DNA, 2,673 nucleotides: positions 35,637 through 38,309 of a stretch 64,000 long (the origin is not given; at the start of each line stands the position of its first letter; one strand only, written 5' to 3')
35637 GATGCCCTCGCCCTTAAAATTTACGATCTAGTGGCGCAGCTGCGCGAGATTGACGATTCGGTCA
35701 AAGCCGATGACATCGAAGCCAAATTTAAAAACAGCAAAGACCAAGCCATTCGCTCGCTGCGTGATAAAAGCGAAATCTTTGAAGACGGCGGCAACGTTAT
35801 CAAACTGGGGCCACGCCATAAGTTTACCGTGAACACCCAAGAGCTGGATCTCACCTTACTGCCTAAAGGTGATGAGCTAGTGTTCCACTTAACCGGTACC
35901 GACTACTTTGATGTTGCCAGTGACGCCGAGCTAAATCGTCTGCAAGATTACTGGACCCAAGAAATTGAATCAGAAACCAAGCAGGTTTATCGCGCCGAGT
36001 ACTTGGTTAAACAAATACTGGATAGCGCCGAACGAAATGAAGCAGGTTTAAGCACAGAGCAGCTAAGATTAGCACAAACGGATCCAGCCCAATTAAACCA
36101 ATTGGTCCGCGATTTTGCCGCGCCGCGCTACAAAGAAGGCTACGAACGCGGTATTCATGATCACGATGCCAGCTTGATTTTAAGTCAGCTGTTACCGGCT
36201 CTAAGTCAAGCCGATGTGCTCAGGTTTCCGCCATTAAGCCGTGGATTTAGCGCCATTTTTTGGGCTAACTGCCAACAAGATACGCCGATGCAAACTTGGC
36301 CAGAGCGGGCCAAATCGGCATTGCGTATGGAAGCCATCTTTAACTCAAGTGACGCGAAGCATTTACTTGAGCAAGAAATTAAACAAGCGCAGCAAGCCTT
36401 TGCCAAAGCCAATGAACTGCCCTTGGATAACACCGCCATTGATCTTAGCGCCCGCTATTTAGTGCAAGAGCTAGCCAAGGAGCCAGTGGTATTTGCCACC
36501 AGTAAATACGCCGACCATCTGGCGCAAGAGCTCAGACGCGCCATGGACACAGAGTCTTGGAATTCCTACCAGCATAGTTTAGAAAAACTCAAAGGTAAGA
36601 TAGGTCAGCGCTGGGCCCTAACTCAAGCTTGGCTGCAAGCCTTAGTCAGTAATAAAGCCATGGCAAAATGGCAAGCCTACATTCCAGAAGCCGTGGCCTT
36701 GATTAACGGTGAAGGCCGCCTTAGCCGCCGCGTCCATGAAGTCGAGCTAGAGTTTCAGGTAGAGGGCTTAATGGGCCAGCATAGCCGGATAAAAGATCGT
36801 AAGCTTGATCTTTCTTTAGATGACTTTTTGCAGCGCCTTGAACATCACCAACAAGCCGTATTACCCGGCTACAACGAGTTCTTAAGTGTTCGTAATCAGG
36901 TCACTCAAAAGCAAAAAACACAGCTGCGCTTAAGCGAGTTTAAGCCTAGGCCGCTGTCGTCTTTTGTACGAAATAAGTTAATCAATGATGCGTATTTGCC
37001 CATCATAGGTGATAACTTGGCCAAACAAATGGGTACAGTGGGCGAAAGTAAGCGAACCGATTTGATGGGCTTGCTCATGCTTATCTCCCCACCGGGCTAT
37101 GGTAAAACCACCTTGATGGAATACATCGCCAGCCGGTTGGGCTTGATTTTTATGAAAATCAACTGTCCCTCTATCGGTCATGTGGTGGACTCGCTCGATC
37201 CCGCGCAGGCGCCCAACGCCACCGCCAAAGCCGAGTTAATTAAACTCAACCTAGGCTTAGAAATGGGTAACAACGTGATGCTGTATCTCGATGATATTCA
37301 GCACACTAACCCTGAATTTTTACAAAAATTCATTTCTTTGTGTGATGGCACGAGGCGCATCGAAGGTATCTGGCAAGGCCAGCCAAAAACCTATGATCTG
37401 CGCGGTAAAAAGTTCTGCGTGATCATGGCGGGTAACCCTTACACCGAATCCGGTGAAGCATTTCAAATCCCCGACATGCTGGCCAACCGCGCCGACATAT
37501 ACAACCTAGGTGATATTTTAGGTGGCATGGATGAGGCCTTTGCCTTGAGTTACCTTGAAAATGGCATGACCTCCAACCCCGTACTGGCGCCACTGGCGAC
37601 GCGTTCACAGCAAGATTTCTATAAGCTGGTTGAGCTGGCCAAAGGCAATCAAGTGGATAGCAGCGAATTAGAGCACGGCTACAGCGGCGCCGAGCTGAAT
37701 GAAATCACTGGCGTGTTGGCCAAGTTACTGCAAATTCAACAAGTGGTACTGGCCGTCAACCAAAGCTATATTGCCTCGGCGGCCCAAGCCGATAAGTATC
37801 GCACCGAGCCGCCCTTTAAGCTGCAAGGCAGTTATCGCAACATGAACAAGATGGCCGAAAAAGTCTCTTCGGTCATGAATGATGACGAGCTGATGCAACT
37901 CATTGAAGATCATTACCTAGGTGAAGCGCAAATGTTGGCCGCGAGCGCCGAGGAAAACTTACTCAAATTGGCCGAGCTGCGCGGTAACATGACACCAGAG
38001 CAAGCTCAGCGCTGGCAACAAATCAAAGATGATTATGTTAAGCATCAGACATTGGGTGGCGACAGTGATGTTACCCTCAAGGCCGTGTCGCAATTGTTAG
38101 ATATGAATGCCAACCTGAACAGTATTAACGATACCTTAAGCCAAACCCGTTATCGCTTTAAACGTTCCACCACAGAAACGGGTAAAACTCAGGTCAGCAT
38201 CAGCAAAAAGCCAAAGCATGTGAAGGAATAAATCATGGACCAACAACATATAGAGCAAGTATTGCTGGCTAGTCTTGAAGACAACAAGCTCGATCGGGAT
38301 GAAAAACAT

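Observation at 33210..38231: Giant 1673-aa protein with an unusual architecture and a non-canonical Walker B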

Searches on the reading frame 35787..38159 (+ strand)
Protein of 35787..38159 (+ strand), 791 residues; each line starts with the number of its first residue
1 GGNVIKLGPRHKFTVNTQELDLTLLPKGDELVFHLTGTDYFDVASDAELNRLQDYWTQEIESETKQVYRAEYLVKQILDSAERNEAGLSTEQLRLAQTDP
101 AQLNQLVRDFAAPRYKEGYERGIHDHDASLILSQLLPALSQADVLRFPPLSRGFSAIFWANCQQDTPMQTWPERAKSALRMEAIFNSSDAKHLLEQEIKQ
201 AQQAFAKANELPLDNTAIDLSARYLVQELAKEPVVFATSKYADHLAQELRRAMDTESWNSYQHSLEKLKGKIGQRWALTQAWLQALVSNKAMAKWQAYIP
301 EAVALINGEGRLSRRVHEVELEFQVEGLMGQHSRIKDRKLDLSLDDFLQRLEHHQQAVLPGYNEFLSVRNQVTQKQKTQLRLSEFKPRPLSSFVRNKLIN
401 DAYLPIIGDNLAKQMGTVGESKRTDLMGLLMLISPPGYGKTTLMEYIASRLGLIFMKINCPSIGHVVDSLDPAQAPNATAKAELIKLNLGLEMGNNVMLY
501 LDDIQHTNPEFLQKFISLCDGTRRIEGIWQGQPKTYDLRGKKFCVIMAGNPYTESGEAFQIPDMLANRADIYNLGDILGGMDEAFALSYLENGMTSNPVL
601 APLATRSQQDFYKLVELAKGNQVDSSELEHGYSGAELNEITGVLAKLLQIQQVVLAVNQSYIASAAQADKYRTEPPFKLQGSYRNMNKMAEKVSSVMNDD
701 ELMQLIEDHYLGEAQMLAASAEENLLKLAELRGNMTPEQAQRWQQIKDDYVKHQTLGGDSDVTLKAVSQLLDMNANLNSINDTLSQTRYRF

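Call 38: find_related_loci(query=A1, collection=genome_contigs, flank=10000)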
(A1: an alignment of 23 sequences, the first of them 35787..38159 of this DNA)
Query A1 (791 aa) in genome_contigs; peptide patterns used: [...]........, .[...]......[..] (x = any residue, [..] = any of these).
600 stretches matched a pattern (row limit reached: there are more); 591 encode a relative of the query (tblastn E <= 1e-3); the best 80 are kept; 80 distinct loci.
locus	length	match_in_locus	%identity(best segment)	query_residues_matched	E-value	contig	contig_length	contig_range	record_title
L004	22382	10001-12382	64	1-780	0e+0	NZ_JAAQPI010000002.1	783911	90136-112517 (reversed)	Pseudomaricurvus alkylphenolicus strain KCTC 32386 Scaffold2_1, whole genome shotgun sequence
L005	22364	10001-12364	64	1-780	0e+0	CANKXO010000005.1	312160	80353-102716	uncultured Pseudomonadales bacterium isolate 2-516-G.fasta genome assembly, contig: NODE_5, whole genome shotgun sequenc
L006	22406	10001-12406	61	1-787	0e+0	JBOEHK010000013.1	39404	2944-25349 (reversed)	MAG: Cellvibrionaceae bacterium isolate PBSgam9 PBS13d_contig_374, whole genome shotgun sequence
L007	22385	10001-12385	62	1-783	0e+0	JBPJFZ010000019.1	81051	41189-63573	Oleiphilaceae bacterium J1-3 NODE_19_length_81051_cov_40.9269, whole genome shotgun sequence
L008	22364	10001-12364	62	1-784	0e+0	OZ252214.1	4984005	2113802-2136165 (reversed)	MAG: Cellvibrionaceae bacterium isolate 55a8bffa-a2ad-4596-9e63-39a54d4c2177 genome assembly, chromosome: 1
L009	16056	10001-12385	61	1-786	0e+0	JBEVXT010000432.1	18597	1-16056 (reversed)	MAG: Sedimenticola sp. isolate 1_1 TCF1 c_000000000148, whole genome shotgun sequence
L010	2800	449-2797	62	1-773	0e+0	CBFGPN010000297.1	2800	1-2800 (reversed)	MAG TPA_asm: uncultured Cellvibrio sp. isolate SRR14536361_metabat2_2 genome assembly, contig: ERZ27321110.25388, whole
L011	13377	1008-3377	61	1-780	0e+0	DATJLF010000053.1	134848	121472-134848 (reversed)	MAG TPA_asm: Cellvibrio sp. isolate SMAG_U15612 k141_281305, whole genome shotgun sequence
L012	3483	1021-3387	61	1-787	0e+0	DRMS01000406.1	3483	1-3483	MAG TPA_asm: Leucothrix mucor isolate HyVt-493 HyVt-493_k145_748921, whole genome shotgun sequence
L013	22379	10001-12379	60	1-786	0e+0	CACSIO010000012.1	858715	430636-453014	BD1-7 clade bacterium isolate SB11_3 genome assembly, contig: SB11_3_contig_2, whole genome shotgun sequence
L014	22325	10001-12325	61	1-773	0e+0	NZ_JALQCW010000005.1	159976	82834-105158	Pseudomonas morbosilactucae strain MAFF 302030 302030_contig_5, whole genome shotgun sequence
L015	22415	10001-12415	60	1-784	0e+0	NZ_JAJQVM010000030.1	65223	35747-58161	Marinibactrum halimedae strain NBRC 110095 Scaffold30_1, whole genome shotgun sequence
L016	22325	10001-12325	60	1-773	0e+0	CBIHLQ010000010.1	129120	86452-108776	MAG TPA_asm: uncultured Pseudomonas sp. isolate SRR17255026_concoct_20 genome assembly, contig: ERZ27337135.10, whole ge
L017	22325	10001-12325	61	1-773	0e+0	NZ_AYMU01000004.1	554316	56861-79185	Pseudomonas sp. PH1b Contig4, whole genome shotgun sequence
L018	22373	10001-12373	57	1-789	0e+0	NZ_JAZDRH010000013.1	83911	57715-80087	Pseudomonas sp. F1_0610 F1_0610_13_length_83911_cov_27.500680, whole genome shotgun sequence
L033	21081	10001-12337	57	1-777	0e+0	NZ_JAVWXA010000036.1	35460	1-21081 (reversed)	MAG: Stenotrophomonas sp. isolate CGS5Y1-bin24 NODE_1062_length_35460_cov_8.444033, whole genome shotgun sequence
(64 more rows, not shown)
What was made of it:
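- At least 591 species genomes across Pseudomonadota, Myxococcota, Actinomycetota, Planctomycetota, Acidobacteriota and a Clostridia MAG (call 38).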

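Call 46: predict_structure(alignment_id=A1)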
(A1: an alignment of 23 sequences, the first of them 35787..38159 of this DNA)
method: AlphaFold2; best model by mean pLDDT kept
length: 791 residues; sequences in the alignment: 23
mean_pLDDT: 88.3   pTM: 0.74
mean pLDDT of the five models: 88.3, 87.6, 86.0, 85.9, 84.3
residues with pLDDT >= 90: 455; 70-90: 298; 50-70: 33; < 50: 5
segments of 3 or more residues with pLDDT < 50: none
pLDDT, mean of each block of 10 residues (from residue 1): 80 89 92 95 92 91 94 94 84 88 94 91 96 91 91 93 83 94 88 95 94 90 94 90 92 85 90 93 92 89 89 87 94 95 92 92 95 94 90 82 90 82 66 81 93 95 92 95 96 96 93 91 90 93 93 74 88 72 86 89 84 90 85 89 94 90 76 84 90 93 93 82 91 90 90 70 62 76 64 40
secondary structure, 60 per line:
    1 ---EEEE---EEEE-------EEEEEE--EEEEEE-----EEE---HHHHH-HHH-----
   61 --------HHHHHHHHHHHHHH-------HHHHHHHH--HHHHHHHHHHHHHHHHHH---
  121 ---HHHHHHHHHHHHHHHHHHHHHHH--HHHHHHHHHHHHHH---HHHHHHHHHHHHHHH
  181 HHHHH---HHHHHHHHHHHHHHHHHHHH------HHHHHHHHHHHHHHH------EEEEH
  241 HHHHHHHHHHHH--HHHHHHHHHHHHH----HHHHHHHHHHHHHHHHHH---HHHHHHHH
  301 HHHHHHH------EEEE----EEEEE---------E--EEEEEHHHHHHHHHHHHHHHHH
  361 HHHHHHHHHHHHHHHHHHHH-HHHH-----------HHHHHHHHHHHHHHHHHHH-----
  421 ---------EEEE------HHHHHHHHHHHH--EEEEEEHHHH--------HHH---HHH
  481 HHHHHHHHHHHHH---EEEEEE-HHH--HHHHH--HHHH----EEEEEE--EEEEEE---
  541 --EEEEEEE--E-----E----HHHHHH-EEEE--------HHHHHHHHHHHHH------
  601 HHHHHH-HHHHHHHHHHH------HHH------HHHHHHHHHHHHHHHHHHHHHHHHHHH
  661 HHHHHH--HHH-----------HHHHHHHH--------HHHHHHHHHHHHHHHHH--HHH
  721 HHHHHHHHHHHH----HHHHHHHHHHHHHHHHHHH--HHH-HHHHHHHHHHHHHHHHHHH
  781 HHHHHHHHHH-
elements in order (helices of 4 or more, strands of 3 or more residues): E4-7 E11-14 E22-27 E30-35 E41-43 H47-51 H69-82 H90-97 H100-117 H124-146 H149-162 H166-185 H189-208 H215-229 E236-239 H240-252 H255-267 H272-289 H293-307 E314-317 E322-326 E339-343 H344-380 H382-385 H397-415 E430-433 H440-451 E454-459 H460-463 H478-493 E497-502 H509-513 H516-519 E524-529 E532-537 E543-549 H563-568 E570-573 H582-594 H601-606 H608-618 H634-666 H683-690 H699-715 H718-732 H737-755 H762-790
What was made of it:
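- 35787..36914 (+): Middle domain (aa 860-1235): small beta subdomain followed by helical bundles. No recognisable relative. AF2 model pLDDT about 85-95 over these residues (call 46).
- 37356..37397 (+): Pre-sensor-1 beta-hairpin (aa 1383-1396). DSSP strands at 524-529 and 532-537 of the AF2 model, between Walker B and sensor 1 (call 46).
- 37488..37490 (+): Putative arginine finger R1427 (PDMLANR). It sits at the end of the helix after sensor 1 in the model (call 46).
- On MoxR AAA+ family: Between strand 2 and helix 2 it shows only coil and a short helix (model residues 460-477) (call 46).
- Closest known: MoxR-type AAA+ ATPases. Different: No clear helix-2 beta-insert in the model (call 46).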

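Call 50: fold_search(model_id=the predicted structure, library=pdb)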
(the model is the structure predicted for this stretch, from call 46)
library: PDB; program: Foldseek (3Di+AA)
matches with E <= 10: 1458; with E <= 0.001: 167
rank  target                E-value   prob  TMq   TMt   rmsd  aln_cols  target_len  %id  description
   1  6l1q_A                1.2e-05  1.00  0.18  0.46  10.9       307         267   12  Crystal structure of AfCbbQ2, a MoxR AAA+-ATPase and CbbQO-type Rubisco activase from Acidithiobacillus ferrooxidans (released 2019-12-18)
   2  8efv_B                1.7e-05  1.00  0.17  0.35   9.1       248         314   19  Structure of single homo-hexameric Holliday junction ATP-dependent DNA helicase RuvB motor (released 2023-05-10)
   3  9qh7_E                2.0e-05  1.00  0.22  0.61   7.8       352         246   12  NorQ in complex with NorD VWA domain steep staircase subset 1 from Paracoccus denitrificans (released 2026-03-25)
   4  7x5b                  4.1e-05  1.00  0.15  0.34   8.8       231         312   16  Crystal structure of RuvB (released 2023-03-08)
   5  8efy_B                5.9e-05  1.00  0.16  0.35   9.9       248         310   16  Structure of double homo-hexameric AAA+ ATPase RuvB motors (released 2023-05-10)
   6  7pbl_C                6.2e-05  1.00  0.16  0.36   9.6       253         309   16  RuvAB branch migration motor complexed to the Holliday junction - RuvB AAA+ state s1 [t2 dataset] (released 2022-09-14)
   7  9qhd_C                6.2e-05  1.00  0.16  0.41  14.1       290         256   14  NorQD complex state 1 from Jhaorihella thermophila (released 2026-03-25)
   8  9qhd_F                7.1e-05  1.00  0.17  0.44  13.8       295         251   15  NorQD complex state 1 from Jhaorihella thermophila (released 2026-03-25)
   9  9qhd_B                7.7e-05  1.00  0.19  0.46  13.3       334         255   14  NorQD complex state 1 from Jhaorihella thermophila (released 2026-03-25)
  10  9qhf_E                8.1e-05  1.00  0.16  0.42  11.0       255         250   14  NorQD complex state 3 from Jhaorihella thermophila (released 2026-03-25)
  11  7pbl_D                8.4e-05  1.00  0.16  0.36  10.1       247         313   13  RuvAB branch migration motor complexed to the Holliday junction - RuvB AAA+ state s1 [t2 dataset] (released 2022-09-14)
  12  1ksf                  8.8e-05  1.00  0.17  0.18  13.4       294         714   14  Crystal Structure of ClpA, an HSP100 chaperone and regulator of ClpAP protease: Structural basis of differences in Funct (released 2002-09-27)
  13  9qh9_C                9.2e-05  1.00  0.22  0.57   8.1       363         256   13  NorQ in complex with NorD VWA domain steep staircase subset 2 from Paracoccus denitrificans (released 2026-03-25)
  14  9qh4_C                9.2e-05  1.00  0.20  0.51   9.0       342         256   15  NorQ hexamer from Paracoccus denitrificans (released 2026-03-25)
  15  5c3c_B                9.7e-05  1.00  0.18  0.53   7.7       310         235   14  Structural characterization of a newly identified component of alpha-carboxysomes: The AAA+ domain Protein cso-CbbQ (released 2015-11-18)
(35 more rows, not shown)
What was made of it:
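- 36915..38159 (+): AAA+ module plus extended helical lid/tail (aa ~1236-1650). Most conserved part of the protein. Foldseek: CbbQ/RuvB/NorQ at E about 1e-5 (call 50).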

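Call 62: search_protein_families(library=pfam, proteins=[L016:12667-13233:+, L033:12727-13491:+, L004:12789-13337:+, L016:13920-16637:+, L016:16724-17263:+], max_evalue=0.01)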
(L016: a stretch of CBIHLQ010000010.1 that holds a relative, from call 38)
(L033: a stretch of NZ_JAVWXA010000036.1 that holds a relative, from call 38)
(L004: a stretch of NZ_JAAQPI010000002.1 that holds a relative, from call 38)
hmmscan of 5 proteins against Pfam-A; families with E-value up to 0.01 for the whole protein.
L016:12667-13233:+ (188 aa): 1 family
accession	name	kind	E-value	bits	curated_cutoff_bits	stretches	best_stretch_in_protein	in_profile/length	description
PF01694.28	Rhomboid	-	1.3e-19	71.3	22.6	1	48-176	6-139/143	Rhomboid domain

L033:12727-13491:+ (254 aa): 1 family
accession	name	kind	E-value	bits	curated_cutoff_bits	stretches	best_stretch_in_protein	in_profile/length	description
PF05816.16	TelA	-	6.1e-06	26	30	1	119-237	130-249/332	Toxic anion resistance protein (TelA)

L004:12789-13337:+ (182 aa): 2 families
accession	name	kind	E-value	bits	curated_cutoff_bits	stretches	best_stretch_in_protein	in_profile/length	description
PF13453.11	Zn_ribbon_TFIIB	-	1.5e-06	27.9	22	1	2-34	1-31/41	Transcription factor zinc-finger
PF04981.18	NMD3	-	0.00079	19.4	24.9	1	68-139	14-80/243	NMD3 family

L016:13920-16637:+ (905 aa): 6 families
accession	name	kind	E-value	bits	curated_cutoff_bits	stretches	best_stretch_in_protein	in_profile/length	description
PF13087.12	AAA_12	-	2.6e-21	76.5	27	1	605-777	11-190/195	AAA domain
PF13086.12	AAA_11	-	6e-17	62.7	27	1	265-563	2-251/257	AAA domain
PF13604.12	AAA_30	-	3.7e-09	37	27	1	264-327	1-66/191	AAA domain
PF13245.12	AAA_19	-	0.0002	22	25.1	1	269-327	1-61/134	AAA domain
PF13401.12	AAA_22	-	0.0009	20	27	0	284-372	10-67/130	AAA domain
PF01443.25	Viral_helicase1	-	0.0025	18.1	21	0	526-566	59-101/228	Viral superfamily 1 RNA helicase core domain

L016:16724-17263:+ (179 aa): 1 family
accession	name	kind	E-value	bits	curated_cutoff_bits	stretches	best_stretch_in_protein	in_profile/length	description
PF07152.18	YaeQ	-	1.8e-63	213.8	25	1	1-170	1-171/173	YaeQ protein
